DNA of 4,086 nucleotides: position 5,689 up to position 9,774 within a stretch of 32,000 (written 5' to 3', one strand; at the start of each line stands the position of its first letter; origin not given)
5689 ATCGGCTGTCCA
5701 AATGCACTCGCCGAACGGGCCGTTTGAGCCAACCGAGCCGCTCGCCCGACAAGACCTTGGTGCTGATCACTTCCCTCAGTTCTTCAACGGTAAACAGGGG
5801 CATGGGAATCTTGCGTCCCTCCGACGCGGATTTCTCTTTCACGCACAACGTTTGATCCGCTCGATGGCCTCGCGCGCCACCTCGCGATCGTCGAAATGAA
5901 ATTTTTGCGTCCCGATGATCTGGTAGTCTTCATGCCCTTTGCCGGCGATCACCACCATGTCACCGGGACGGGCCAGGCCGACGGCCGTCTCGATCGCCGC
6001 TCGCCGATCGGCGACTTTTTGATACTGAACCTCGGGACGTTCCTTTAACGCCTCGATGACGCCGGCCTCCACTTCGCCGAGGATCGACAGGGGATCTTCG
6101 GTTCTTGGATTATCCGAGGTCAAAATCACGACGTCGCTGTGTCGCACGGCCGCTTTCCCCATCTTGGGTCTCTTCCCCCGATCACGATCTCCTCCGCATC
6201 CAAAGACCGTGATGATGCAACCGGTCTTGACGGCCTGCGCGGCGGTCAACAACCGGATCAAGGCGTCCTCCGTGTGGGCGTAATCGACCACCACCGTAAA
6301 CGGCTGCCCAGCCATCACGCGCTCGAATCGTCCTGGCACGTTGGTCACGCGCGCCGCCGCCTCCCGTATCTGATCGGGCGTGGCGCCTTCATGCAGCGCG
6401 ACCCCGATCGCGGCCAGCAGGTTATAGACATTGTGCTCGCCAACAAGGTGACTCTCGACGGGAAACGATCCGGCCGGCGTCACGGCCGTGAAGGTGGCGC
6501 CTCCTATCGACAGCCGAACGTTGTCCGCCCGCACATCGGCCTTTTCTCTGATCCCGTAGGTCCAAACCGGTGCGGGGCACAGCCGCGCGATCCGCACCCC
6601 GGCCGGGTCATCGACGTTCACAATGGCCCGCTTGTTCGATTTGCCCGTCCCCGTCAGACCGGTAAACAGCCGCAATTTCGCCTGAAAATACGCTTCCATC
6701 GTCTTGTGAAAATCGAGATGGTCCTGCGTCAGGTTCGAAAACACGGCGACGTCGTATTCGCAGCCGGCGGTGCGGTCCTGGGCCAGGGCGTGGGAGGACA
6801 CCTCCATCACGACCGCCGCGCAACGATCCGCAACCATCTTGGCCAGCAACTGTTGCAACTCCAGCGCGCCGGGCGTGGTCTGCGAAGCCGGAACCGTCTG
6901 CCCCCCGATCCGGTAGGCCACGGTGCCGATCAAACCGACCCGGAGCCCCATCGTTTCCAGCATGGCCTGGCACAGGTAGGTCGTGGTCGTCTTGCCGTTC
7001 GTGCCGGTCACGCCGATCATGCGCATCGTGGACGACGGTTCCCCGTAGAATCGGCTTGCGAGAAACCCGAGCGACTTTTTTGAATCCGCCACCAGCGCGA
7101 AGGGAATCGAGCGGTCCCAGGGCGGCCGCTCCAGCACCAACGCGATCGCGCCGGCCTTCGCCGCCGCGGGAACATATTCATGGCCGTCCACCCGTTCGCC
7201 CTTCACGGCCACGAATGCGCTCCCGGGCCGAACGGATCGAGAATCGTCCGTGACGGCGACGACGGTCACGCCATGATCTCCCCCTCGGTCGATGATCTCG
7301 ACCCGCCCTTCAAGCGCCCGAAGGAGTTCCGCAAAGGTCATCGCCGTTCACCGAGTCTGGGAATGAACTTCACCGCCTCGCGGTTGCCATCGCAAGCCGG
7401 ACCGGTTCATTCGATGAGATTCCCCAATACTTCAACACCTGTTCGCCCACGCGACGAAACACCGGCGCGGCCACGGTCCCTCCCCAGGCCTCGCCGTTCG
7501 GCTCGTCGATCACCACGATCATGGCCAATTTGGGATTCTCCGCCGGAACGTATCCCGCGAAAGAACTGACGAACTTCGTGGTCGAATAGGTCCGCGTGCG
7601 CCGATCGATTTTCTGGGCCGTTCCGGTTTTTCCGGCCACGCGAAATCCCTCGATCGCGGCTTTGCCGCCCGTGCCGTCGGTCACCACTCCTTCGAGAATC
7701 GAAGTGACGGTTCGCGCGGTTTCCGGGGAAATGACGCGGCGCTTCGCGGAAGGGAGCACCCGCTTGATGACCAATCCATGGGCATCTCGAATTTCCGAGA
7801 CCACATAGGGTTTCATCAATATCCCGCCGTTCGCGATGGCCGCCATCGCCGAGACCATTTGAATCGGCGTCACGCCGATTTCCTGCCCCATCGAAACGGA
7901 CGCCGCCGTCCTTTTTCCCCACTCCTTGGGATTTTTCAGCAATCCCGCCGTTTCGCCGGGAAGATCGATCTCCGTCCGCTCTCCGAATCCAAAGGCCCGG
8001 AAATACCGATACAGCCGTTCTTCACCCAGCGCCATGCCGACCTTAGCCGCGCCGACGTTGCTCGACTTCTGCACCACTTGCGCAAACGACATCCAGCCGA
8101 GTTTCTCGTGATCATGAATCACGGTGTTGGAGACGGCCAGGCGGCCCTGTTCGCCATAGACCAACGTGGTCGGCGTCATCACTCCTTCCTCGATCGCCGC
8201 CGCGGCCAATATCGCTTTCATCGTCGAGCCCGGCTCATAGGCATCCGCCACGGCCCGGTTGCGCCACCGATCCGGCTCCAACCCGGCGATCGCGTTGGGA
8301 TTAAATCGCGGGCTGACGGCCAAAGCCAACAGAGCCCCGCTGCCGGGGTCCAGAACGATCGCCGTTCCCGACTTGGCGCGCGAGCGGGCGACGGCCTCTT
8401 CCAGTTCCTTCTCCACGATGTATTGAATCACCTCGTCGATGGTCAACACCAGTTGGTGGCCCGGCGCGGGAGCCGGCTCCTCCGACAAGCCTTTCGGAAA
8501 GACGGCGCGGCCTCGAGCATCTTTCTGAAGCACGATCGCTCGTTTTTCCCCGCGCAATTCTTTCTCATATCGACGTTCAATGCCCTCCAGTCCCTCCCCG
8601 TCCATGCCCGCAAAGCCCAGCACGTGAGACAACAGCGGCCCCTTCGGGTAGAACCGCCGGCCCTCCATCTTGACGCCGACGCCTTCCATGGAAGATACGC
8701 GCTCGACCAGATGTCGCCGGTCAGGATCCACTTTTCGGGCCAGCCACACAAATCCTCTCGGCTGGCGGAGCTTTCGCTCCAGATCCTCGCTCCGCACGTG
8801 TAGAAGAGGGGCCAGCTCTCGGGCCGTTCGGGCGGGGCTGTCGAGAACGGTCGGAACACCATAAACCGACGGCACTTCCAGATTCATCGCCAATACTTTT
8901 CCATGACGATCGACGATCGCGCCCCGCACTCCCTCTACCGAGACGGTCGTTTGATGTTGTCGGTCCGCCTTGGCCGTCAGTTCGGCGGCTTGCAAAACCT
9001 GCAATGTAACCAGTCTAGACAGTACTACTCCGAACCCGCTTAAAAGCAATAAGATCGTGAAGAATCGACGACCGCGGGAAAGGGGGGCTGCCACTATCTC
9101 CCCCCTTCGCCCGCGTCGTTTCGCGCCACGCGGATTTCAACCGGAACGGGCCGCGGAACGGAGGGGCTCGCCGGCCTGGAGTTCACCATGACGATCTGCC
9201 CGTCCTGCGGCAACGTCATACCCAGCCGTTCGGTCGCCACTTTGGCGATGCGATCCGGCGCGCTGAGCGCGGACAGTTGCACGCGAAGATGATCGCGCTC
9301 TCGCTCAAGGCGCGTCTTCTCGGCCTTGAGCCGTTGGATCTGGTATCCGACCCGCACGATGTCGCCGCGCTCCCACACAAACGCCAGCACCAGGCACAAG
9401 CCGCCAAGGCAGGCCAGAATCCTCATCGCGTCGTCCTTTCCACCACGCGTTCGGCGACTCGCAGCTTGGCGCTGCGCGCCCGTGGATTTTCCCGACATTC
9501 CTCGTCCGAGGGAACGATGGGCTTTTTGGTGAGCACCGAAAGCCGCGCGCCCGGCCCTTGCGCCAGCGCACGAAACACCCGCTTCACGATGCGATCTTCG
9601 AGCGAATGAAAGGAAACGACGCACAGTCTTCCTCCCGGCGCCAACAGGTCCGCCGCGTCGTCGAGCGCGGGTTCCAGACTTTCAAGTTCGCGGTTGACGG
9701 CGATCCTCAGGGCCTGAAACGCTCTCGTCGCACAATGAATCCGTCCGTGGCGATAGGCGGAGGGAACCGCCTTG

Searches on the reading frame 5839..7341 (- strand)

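Call 7: search_protein_families(library=pfam, proteins=[window:5839-7341:-], max_evalue=0.001)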
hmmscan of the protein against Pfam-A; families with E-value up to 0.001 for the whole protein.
window:5839-7341:- (500 aa): 3 families
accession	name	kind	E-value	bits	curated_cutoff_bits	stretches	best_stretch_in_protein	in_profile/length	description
PF08245.18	Mur_ligase_M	-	1.2e-59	202.1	24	1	111-315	1-200/200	Mur ligase middle domain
PF02875.26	Mur_ligase_C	-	6.9e-31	108.2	28.4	1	337-469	1-127/127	Mur ligase, glutamate ligase domain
PF01225.30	Mur_ligase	-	5.8e-08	33.4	21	1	30-74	5-54/95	Mur ligase family, catalytic domain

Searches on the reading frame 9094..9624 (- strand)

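Call 7: search_protein_families(library=pfam, proteins=[window:9094-9624:-], max_evalue=0.001)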
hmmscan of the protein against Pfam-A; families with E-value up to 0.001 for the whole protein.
window:9094-9624:- (176 aa): 2 families
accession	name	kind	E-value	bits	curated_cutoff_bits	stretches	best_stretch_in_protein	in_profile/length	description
PF04977.20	DivIC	-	3.8e-06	27.1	28.9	1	82-148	12-79/80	Septum formation initiator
PF04999.18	FtsL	-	7.5e-06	26.4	22.9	1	95-148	43-96/97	Cell division protein FtsL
